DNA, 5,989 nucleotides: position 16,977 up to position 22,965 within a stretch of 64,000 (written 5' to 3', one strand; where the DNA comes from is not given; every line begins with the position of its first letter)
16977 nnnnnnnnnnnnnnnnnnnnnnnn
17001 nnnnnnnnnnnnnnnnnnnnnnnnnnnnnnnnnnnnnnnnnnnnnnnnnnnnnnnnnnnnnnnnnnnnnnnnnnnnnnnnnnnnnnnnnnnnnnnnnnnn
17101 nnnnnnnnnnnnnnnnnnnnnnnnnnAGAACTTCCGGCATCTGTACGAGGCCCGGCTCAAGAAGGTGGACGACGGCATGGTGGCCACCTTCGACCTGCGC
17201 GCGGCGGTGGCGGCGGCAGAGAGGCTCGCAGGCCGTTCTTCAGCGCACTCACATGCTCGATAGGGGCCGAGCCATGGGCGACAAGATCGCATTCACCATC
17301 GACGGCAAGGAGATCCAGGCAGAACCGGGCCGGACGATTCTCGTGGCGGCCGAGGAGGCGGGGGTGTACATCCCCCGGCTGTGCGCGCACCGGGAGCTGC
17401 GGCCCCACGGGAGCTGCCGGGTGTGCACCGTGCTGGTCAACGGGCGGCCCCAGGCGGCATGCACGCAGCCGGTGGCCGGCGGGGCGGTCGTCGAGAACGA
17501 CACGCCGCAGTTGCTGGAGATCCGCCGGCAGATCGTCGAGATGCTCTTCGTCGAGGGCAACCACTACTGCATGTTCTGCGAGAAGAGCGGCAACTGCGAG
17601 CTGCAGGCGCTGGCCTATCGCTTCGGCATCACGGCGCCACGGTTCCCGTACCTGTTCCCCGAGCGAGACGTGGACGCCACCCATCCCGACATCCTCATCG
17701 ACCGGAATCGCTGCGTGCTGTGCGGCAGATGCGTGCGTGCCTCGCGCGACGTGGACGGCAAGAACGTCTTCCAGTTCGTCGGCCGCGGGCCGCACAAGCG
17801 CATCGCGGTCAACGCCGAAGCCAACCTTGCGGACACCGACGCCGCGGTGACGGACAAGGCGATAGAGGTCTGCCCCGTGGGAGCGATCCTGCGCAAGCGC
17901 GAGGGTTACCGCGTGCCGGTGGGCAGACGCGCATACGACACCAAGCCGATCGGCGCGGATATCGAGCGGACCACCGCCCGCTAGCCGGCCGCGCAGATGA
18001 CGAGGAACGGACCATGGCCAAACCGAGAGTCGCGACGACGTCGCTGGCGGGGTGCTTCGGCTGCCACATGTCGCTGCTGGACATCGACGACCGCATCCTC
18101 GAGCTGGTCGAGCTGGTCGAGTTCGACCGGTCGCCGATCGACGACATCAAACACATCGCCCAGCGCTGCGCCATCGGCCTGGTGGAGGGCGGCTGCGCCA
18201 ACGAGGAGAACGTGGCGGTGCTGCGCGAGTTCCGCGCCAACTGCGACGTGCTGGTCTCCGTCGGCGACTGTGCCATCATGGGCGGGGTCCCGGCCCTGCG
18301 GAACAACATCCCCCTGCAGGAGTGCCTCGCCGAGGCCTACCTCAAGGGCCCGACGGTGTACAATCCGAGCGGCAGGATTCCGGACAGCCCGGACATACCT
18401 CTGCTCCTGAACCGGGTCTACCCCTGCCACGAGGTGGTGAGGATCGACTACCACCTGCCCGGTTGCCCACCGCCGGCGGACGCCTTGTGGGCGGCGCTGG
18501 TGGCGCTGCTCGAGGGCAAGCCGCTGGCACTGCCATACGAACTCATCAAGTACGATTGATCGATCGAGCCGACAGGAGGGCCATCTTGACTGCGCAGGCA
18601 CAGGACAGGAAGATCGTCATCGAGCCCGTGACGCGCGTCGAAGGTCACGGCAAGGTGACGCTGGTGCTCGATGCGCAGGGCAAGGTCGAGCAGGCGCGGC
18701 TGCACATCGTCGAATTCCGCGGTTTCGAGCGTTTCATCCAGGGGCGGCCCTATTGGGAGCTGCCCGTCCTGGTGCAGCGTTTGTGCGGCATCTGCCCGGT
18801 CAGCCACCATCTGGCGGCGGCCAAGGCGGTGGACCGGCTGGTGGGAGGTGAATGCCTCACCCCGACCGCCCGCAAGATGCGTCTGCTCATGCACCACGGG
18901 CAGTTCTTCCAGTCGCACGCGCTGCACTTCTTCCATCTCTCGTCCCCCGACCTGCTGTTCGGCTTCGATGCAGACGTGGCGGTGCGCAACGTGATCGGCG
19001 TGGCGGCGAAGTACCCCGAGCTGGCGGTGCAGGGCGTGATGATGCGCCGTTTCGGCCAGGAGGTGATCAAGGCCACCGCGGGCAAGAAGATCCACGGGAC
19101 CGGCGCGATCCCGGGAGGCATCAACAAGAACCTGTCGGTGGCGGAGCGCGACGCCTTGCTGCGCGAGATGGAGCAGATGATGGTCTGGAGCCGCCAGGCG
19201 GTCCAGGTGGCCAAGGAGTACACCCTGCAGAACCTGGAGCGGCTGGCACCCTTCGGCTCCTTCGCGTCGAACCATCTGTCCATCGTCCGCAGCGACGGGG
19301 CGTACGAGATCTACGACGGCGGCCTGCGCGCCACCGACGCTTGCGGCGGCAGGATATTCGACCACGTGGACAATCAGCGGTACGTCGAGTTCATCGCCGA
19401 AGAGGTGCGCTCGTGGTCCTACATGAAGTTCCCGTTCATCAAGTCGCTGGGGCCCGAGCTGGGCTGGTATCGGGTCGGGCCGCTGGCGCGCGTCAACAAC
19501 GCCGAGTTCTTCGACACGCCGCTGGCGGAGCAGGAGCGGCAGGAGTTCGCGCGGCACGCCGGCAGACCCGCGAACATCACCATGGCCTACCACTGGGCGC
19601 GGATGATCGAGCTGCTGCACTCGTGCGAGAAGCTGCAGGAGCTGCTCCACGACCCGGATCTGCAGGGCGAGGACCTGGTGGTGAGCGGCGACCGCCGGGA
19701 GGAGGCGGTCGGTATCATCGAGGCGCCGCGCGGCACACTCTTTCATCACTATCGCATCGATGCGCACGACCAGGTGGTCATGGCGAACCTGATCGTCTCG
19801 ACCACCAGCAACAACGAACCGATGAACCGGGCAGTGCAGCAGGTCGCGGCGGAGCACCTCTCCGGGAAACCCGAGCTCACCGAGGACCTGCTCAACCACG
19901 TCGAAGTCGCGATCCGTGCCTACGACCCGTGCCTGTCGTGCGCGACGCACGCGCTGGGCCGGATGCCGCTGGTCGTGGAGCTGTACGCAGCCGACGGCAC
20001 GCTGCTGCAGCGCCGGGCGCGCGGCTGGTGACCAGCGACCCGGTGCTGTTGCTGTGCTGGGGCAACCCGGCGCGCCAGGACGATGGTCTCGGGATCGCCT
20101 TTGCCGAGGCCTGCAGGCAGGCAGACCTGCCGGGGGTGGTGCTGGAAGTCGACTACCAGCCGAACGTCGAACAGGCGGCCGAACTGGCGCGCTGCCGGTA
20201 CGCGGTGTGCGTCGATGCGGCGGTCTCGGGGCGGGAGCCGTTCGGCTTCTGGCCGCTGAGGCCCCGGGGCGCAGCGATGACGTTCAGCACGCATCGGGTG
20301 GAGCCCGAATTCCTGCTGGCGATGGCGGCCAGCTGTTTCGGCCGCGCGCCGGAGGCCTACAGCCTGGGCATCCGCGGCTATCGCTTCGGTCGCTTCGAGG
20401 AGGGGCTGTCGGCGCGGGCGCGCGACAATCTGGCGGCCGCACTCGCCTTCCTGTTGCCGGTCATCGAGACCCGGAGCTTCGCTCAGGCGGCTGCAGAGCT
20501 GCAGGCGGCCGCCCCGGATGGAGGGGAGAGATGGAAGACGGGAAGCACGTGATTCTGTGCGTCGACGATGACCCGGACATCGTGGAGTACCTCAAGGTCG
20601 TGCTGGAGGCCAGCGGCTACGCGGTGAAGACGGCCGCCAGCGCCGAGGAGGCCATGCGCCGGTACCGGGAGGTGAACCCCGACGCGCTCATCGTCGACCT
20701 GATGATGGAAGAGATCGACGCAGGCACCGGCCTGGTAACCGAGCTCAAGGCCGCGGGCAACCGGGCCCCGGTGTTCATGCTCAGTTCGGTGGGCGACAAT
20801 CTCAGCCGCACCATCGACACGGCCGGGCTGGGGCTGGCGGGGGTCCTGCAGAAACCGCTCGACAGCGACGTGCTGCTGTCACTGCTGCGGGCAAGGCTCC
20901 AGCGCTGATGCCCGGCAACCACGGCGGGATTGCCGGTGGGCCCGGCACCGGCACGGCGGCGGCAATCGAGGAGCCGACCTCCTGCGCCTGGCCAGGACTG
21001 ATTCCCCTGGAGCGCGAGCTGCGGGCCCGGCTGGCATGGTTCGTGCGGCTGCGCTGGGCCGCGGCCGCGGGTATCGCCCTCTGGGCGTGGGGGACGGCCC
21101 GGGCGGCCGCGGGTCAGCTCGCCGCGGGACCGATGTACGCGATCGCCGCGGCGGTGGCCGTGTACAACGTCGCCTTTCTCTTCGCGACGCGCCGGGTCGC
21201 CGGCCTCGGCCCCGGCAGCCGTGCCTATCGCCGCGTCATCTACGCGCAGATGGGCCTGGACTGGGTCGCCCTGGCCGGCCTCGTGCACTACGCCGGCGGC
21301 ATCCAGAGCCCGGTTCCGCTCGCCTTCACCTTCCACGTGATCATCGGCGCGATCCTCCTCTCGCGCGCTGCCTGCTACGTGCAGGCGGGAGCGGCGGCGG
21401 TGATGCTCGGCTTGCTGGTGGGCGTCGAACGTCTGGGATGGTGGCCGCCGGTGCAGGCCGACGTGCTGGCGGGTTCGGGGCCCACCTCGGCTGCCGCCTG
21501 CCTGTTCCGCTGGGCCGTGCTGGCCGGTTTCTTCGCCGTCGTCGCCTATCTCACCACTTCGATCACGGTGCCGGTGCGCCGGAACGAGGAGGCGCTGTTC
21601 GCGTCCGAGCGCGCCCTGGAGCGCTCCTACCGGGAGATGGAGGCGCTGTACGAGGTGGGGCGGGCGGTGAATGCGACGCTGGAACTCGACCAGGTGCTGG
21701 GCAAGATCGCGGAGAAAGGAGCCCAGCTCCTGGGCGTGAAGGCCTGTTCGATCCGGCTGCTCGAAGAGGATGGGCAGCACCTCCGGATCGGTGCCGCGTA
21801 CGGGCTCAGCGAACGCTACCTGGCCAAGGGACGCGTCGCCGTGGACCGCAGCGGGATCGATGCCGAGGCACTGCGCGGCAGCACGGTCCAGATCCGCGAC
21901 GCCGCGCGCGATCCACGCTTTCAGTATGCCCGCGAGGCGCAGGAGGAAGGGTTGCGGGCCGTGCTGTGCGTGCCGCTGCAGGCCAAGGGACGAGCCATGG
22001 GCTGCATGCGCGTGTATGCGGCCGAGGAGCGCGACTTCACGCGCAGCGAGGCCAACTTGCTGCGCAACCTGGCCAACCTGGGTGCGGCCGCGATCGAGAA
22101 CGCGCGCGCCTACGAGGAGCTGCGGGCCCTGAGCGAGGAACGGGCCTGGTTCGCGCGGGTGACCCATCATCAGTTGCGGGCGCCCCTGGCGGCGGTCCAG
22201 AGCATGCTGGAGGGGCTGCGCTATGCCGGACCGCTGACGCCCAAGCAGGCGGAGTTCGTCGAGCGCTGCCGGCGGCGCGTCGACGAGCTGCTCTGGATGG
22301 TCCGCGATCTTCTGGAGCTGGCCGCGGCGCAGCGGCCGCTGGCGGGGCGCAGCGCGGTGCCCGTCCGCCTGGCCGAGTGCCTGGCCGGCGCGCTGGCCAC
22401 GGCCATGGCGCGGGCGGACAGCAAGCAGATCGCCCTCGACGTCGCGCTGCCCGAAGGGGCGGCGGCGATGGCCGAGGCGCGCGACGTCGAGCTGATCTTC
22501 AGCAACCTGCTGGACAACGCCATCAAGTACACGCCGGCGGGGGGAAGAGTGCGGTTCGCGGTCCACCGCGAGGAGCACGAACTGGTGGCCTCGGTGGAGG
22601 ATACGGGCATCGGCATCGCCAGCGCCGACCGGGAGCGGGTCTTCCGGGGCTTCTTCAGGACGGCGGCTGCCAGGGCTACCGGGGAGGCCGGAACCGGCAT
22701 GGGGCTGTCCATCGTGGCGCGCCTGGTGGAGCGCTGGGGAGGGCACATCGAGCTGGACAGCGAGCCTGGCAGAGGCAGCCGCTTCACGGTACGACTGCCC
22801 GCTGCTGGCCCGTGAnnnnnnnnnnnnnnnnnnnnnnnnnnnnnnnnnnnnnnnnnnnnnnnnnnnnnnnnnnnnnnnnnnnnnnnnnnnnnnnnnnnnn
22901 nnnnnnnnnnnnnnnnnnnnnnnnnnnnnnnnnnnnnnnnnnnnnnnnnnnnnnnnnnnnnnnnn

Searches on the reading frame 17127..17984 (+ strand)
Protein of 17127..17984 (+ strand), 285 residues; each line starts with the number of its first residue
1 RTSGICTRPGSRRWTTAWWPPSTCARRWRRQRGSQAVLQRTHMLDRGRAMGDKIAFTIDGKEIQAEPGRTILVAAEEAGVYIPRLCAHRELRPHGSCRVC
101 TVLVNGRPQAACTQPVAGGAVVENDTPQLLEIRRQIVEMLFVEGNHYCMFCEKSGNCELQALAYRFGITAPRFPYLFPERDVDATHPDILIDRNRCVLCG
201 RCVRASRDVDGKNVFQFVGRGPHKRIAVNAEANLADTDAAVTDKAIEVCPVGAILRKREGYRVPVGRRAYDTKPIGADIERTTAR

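Call 17: search_protein_families(library=pfam, proteins=[window:17127-17984:+], max_evalue=0.001)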
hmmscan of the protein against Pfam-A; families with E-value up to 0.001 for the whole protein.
window:17127-17984:+ (285 aa): 6 families
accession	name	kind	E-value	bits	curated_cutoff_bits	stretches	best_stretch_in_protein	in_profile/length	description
PF13510.11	Fer2_4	-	3.1e-20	72.4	22.8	1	52-126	2-81/82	2Fe-2S iron-sulfur cluster binding domain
PF10588.14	NADH-G_4Fe-4S_3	-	3.2e-16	59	27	1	133-171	1-39/40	NADH-ubiquinone oxidoreductase-G iron-sulfur binding region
PF22117.2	Fer4_Nqo3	-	1.9e-12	47.6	27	1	187-254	2-66/67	NADH-quinone oxidoreductase subunit 3, ferredoxin-like domain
PF13459.11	Fer4_15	-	2.6e-10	41.3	22.4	1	189-254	1-64/66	4Fe-4S single cluster domain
PF00111.32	Fer2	-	7.5e-09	35.9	21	1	57-108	2-52/77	2Fe-2S iron-sulfur cluster binding domain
PF00037.32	Fer4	-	0.00019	21.6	21.1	0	190-205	2-17/24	4Fe-4S binding domain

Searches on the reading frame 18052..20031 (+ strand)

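Call 90: search_protein_families(library=pfam, proteins=[window:18052-20031:+], max_evalue=0.001)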
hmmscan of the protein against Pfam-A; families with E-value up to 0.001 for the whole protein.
window:18052-20031:+ (659 aa): 1 family
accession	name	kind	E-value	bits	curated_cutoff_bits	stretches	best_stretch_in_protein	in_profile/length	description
PF00374.24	NiFeSe_Hases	-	2e-30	106.7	25.8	2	223-300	1-77/508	Nickel-dependent hydrogenase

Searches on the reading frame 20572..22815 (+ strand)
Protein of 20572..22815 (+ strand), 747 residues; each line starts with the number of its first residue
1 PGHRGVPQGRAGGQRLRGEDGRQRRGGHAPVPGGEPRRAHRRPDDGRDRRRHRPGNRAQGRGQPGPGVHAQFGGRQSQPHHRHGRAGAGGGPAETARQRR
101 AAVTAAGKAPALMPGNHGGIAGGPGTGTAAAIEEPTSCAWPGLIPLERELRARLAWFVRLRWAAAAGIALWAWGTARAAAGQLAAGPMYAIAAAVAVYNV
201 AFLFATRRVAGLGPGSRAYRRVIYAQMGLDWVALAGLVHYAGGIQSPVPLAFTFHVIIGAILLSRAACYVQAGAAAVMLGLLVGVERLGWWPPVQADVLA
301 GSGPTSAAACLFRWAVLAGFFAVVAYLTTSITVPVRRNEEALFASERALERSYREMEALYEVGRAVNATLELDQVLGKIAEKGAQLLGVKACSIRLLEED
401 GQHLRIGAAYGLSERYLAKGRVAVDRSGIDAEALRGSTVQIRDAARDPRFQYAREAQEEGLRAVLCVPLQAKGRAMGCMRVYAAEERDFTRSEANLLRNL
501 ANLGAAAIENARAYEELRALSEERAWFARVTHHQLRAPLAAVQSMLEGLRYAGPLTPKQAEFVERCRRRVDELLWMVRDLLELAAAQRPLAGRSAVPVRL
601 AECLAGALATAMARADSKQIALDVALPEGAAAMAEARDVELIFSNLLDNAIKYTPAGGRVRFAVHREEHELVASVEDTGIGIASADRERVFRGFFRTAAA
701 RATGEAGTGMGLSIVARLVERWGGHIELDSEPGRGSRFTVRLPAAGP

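Call 16: search_protein_families(library=pfam, proteins=[window:20572-22815:+], max_evalue=0.001)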
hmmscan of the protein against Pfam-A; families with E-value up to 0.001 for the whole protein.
window:20572-22815:+ (747 aa): 5 families
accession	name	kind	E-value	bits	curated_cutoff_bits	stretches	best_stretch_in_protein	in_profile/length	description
PF02518.31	HATPase_c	-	8.5e-30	103.9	26.4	1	636-744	3-109/111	Histidine kinase-, DNA gyrase B-, and HSP90-like ATPase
PF13185.12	GAF_2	-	1.9e-17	64.2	28.6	1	370-509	2-136/136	GAF domain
PF01590.32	GAF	-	1.6e-15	58.2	22.4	1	371-508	1-133/133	GAF domain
PF13492.12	GAF_3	-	8e-12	46.1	27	1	371-510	1-129/129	GAF domain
PF00512.31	HisKA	-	1.2e-09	38.5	26.9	1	527-586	5-63/66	His Kinase A (phospho-acceptor) domain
